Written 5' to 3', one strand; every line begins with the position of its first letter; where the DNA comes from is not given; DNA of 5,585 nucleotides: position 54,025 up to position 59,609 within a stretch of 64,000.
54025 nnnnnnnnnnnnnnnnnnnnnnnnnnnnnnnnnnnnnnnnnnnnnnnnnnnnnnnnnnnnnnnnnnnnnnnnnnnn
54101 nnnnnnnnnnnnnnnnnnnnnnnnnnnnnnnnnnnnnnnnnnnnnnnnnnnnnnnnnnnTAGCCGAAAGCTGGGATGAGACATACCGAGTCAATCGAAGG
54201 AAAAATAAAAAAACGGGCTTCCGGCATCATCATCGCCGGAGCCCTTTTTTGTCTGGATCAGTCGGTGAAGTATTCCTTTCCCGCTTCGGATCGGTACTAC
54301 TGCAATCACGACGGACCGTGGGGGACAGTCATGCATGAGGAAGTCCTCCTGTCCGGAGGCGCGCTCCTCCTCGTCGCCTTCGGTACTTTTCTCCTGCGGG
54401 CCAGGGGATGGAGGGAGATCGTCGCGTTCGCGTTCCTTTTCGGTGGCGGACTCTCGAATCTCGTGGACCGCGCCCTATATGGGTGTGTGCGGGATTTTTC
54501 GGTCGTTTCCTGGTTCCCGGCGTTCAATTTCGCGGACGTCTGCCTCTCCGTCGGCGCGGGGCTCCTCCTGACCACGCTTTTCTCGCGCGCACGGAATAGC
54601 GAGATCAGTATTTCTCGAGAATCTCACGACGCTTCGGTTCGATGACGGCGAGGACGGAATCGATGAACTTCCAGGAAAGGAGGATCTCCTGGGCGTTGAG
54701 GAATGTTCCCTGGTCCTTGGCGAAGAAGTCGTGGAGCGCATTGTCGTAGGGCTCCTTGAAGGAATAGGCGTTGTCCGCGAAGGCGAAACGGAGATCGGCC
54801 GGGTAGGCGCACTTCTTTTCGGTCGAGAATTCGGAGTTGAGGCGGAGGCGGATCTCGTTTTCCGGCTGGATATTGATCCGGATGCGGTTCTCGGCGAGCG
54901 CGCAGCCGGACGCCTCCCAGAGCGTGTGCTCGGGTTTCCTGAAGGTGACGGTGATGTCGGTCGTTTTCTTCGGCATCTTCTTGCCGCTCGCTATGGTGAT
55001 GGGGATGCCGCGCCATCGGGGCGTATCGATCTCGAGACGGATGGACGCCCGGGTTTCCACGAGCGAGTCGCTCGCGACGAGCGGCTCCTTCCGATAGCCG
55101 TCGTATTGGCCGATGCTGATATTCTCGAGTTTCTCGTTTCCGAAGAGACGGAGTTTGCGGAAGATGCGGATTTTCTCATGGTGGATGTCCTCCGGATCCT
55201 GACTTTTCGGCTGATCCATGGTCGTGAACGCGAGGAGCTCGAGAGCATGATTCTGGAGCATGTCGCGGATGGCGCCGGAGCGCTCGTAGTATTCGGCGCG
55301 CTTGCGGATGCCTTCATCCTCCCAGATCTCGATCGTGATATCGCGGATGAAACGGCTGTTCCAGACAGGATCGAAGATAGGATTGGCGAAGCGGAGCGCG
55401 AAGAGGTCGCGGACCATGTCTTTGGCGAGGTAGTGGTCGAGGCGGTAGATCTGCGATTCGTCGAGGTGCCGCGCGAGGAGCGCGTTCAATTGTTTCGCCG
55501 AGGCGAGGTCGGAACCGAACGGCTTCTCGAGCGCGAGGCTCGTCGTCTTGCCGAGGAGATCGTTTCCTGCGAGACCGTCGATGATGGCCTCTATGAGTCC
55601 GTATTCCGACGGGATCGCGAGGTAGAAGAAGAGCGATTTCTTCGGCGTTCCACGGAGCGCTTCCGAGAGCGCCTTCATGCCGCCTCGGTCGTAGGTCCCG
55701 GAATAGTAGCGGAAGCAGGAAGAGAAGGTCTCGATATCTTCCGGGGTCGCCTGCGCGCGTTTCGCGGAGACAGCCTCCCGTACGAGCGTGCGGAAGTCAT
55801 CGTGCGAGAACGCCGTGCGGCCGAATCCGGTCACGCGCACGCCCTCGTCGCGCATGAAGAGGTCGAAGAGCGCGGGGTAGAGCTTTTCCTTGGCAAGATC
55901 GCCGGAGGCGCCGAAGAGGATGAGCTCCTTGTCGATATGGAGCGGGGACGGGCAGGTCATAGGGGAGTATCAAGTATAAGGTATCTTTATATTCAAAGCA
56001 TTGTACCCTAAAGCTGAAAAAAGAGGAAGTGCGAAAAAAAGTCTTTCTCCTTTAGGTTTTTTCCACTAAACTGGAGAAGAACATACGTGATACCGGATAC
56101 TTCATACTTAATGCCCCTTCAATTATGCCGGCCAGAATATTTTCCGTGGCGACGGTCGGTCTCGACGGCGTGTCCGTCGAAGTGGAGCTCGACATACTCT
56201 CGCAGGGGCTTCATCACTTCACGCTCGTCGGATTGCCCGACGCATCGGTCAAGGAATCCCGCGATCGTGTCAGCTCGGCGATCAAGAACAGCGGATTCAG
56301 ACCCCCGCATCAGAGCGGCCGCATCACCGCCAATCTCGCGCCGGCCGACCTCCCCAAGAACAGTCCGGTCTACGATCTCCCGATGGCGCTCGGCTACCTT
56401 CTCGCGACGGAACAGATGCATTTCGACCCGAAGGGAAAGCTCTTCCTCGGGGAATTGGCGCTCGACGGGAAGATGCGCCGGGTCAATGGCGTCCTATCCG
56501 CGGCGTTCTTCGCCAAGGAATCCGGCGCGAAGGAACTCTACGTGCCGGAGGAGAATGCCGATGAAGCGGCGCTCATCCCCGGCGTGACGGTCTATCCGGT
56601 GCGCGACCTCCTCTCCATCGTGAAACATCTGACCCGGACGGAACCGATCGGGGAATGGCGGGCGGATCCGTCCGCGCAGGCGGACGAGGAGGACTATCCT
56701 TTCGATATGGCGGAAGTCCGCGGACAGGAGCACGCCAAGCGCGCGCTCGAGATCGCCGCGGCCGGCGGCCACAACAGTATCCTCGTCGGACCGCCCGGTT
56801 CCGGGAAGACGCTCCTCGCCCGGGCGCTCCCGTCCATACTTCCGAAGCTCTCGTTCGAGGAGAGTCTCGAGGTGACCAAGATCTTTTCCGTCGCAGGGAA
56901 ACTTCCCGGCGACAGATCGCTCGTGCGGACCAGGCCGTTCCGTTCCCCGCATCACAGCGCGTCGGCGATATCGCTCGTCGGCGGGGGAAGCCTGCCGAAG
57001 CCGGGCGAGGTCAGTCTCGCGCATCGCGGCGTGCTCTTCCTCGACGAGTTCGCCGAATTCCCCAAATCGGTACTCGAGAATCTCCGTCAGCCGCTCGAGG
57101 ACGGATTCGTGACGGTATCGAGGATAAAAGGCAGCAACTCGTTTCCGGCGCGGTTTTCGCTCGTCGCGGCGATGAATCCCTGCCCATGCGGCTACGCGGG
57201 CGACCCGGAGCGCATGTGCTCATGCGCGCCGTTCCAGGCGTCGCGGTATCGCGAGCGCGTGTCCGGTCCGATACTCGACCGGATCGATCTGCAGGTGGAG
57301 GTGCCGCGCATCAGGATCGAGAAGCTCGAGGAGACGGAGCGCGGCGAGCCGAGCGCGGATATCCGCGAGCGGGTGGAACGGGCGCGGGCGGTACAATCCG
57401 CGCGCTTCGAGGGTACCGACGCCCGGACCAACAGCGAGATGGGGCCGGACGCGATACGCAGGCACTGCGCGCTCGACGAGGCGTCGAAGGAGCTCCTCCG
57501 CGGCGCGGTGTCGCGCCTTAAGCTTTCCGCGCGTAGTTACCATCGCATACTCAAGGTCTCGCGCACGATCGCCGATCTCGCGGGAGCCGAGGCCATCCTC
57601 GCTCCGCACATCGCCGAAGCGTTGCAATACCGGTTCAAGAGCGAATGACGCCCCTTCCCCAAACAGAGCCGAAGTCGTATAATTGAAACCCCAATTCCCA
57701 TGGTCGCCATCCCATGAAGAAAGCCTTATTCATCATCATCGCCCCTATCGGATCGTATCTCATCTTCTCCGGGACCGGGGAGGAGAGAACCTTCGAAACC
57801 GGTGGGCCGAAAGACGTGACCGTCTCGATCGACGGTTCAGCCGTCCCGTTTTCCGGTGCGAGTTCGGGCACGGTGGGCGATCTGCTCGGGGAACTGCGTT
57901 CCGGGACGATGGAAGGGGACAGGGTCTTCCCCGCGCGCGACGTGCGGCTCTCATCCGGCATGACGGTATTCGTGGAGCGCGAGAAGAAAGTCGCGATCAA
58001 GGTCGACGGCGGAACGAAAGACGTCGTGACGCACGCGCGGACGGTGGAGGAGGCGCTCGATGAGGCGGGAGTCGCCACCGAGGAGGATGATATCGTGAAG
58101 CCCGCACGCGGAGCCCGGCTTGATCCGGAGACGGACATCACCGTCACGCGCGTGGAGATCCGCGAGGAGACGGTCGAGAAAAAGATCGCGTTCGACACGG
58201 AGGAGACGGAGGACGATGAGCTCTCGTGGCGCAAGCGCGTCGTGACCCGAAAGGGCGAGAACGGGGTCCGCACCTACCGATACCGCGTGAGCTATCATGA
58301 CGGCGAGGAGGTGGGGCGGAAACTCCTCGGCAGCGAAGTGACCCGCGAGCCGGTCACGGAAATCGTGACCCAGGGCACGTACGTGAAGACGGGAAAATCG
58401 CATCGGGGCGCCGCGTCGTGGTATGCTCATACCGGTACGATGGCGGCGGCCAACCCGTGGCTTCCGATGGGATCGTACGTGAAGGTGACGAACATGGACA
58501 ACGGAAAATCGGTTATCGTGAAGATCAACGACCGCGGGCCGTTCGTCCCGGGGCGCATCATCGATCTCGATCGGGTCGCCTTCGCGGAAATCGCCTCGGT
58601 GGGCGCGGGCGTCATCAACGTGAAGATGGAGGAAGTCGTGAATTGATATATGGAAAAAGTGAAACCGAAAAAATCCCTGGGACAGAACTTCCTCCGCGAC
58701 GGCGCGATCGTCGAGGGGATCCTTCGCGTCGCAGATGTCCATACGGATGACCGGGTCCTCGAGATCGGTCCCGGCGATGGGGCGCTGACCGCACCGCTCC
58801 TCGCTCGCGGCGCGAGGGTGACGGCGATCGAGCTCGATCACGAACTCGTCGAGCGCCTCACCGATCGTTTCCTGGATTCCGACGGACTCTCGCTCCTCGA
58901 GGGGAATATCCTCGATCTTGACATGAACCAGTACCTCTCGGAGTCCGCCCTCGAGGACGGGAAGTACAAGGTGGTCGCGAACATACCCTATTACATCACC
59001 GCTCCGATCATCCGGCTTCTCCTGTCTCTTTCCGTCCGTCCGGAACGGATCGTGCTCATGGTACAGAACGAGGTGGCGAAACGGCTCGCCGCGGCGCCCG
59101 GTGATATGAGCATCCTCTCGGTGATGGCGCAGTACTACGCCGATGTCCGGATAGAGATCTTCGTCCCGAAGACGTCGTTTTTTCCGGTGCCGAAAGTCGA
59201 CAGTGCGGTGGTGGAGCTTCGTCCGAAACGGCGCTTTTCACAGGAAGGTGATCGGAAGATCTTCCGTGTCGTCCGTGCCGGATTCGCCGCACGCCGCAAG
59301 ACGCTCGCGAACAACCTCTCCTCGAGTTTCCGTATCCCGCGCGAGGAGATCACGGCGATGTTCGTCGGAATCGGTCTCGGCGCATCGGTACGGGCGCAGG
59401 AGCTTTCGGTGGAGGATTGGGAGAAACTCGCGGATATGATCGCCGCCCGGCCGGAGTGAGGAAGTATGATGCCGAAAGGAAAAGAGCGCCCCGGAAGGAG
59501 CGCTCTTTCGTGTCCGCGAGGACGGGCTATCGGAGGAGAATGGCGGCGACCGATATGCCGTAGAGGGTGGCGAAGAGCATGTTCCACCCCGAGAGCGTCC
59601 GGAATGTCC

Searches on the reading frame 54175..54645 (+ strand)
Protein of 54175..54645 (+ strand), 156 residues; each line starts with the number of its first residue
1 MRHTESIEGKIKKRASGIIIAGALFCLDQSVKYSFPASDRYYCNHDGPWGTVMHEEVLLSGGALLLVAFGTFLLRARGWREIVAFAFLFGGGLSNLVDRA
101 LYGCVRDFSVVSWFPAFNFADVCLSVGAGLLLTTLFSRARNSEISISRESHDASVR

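Call 12: search_protein_families(library=pfam, proteins=[window:54175-54645:+])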
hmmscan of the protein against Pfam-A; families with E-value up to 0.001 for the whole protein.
window:54175-54645:+ (156 aa): 1 family
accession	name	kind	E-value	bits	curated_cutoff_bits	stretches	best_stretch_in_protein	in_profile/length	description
PF01252.23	Peptidase_A8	-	2.4e-16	60.6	25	1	42-136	38-141/142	Signal peptidase (SPase) II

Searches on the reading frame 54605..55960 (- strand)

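Call 12: search_protein_families(library=pfam, proteins=[window:54605-55960:-])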
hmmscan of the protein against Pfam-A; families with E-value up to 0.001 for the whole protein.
window:54605-55960:- (451 aa): 2 families
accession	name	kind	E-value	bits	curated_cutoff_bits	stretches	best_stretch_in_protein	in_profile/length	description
PF02781.21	G6PD_C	-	2.3e-71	240.7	27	1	188-444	2-270/296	Glucose-6-phosphate dehydrogenase, C-terminal domain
PF00479.28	G6PD_N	-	2.3e-40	139.7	22.1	1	14-184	1-182/183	Glucose-6-phosphate dehydrogenase, NAD binding domain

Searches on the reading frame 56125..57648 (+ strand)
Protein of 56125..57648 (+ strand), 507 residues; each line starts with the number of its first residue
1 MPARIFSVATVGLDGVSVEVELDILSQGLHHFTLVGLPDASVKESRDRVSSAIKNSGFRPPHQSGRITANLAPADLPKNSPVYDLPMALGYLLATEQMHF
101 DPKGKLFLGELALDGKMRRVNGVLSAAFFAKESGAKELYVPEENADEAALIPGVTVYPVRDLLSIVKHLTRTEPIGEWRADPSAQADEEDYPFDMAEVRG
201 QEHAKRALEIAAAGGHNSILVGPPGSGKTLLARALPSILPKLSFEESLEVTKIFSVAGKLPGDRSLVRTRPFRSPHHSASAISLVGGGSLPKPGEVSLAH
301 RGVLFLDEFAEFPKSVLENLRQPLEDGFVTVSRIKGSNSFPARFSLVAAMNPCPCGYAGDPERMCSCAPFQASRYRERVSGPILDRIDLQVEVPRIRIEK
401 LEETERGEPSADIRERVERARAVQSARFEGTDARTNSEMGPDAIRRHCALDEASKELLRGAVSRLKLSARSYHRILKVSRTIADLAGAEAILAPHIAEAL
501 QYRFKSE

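Call 12: search_protein_families(library=pfam, proteins=[window:56125-57648:+])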
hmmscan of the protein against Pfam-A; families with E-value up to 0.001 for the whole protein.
window:56125-57648:+ (507 aa): 9 families
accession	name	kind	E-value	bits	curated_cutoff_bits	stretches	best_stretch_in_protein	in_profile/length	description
PF01078.27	Mg_chelatase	-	9e-93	309.8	20.3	1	194-400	1-206/207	Magnesium chelatase, subunit ChlI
PF13541.12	ChlI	-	1.1e-37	129.1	27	1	21-144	2-121/121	Subunit ChlI of Mg-chelatase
PF13335.12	Mg_chelatase_C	-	1.2e-33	116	26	1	407-503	1-94/94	Magnesium chelatase, subunit ChlI C-terminal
PF07728.20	AAA_5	-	1.3e-08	35.3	22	0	301-354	67-125/139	AAA domain (dynein-related subfamily)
PF00158.32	Sigma54_activat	-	3.5e-06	27.2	20.2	0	291-351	84-142/168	Sigma-54 interaction domain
PF00493.29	MCM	-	7.6e-06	25.6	23.3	1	292-357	113-178/224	MCM P-loop domain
PF13401.12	AAA_22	-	0.00037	21.2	27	0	218-241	8-31/130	AAA domain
PF00004.35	AAA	-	0.00052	20.9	21.2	0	219-239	2-22/131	ATPase family associated with various cellular activities (AAA)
PF05496.18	RuvB_N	-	0.00082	19.6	27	0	194-235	5-53/159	Holliday junction DNA helicase RuvB P-loop domain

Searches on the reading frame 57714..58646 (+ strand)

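Call 12: search_protein_families(library=pfam, proteins=[window:57714-58646:+])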
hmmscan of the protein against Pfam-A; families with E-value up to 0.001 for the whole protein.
window:57714-58646:+ (310 aa): 3 families
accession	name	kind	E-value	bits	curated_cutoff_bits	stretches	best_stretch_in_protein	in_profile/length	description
PF07501.17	G5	-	1.9e-20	73.3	23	1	150-222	2-74/75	G5 domain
PF03330.24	DPBB_1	-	2.4e-17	63.4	28.8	1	242-304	23-82/83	Lytic transglycolase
PF03990.20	DUF348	-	3e-17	62.5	24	1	93-132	1-40/41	G5-linked-Ubiquitin-like domain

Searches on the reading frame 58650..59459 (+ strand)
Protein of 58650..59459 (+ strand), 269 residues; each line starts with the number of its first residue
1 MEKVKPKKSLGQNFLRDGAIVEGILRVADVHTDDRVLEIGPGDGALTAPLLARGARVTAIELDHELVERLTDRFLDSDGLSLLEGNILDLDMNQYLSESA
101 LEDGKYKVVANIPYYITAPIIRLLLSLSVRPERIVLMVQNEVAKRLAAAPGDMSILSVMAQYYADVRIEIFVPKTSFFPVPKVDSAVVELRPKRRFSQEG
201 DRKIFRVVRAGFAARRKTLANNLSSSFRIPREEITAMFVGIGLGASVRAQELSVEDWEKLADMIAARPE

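Call 12: search_protein_families(library=pfam, proteins=[window:58650-59459:+])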
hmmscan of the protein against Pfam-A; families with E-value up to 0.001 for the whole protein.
window:58650-59459:+ (269 aa): 4 families
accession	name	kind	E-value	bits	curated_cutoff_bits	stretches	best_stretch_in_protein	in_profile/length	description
PF00398.26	RrnaAD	-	3.7e-57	193.9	24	1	6-265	4-262/263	Ribosomal RNA adenine dimethylase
PF13649.12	Methyltransf_25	-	1.8e-05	25.7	27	1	36-92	1-60/97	Methyltransferase domain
PF13489.12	Methyltransf_23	-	7.3e-05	23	27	1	19-108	8-84/164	Methyltransferase domain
PF08241.18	Methyltransf_11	-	0.00011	23.2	21.2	1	37-92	1-56/95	Methyltransferase domain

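Call 56: find_encoding_contigs(protein=window:58650-59459:+, flank=10000, max_places=10)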
Protein window:58650-59459:+ (269 aa): 9 contigs read that carry it; 6 places shown.
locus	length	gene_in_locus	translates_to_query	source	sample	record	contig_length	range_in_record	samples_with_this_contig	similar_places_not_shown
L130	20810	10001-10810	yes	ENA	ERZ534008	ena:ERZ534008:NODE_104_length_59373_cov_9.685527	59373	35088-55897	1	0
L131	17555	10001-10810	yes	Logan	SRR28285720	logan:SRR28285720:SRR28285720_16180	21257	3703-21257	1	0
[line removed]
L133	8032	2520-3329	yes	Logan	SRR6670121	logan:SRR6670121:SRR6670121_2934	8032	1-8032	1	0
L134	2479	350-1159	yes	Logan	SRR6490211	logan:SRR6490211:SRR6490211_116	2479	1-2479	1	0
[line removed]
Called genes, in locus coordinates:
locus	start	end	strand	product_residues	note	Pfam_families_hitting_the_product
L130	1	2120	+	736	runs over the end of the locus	PF01138:RNase_PH, PF03725:RNase_PH_C, PF03726:PNPase (weak), PF01138:RNase_PH, PF00013:KH_1, PF00575:S1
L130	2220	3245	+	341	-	-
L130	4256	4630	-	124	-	-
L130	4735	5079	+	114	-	PF01258:zf-dskA_traR (weak)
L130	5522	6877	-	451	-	PF00479:G6PD_N, PF02781:G6PD_C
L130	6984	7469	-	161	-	-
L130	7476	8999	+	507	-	PF13541:ChlI, PF00158:Sigma54_activat (faint), PF00493:MCM (faint), PF01078:Mg_chelatase, PF07728:AAA_5 (faint), PF13335:Mg_chelatase_C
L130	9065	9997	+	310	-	PF03990:DUF348, PF07501:G5, PF03330:DPBB_1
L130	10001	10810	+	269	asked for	PF00398:RrnaAD, PF13649:Methyltransf_25 (faint)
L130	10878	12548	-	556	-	PF01040:UbiA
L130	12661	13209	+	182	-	PF04011:LemA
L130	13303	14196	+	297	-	PF01435:Peptidase_M48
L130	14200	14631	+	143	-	-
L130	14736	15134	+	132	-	PF09685:MamF_MmsF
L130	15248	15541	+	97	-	-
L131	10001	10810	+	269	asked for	PF00398:RrnaAD, PF13649:Methyltransf_25 (faint)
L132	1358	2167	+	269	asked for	PF00398:RrnaAD, PF13649:Methyltransf_25 (faint)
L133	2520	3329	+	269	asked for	PF00398:RrnaAD, PF13649:Methyltransf_25 (faint)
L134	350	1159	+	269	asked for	PF00398:RrnaAD, PF13649:Methyltransf_25 (faint)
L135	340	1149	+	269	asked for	PF00398:RrnaAD, PF13649:Methyltransf_25 (faint)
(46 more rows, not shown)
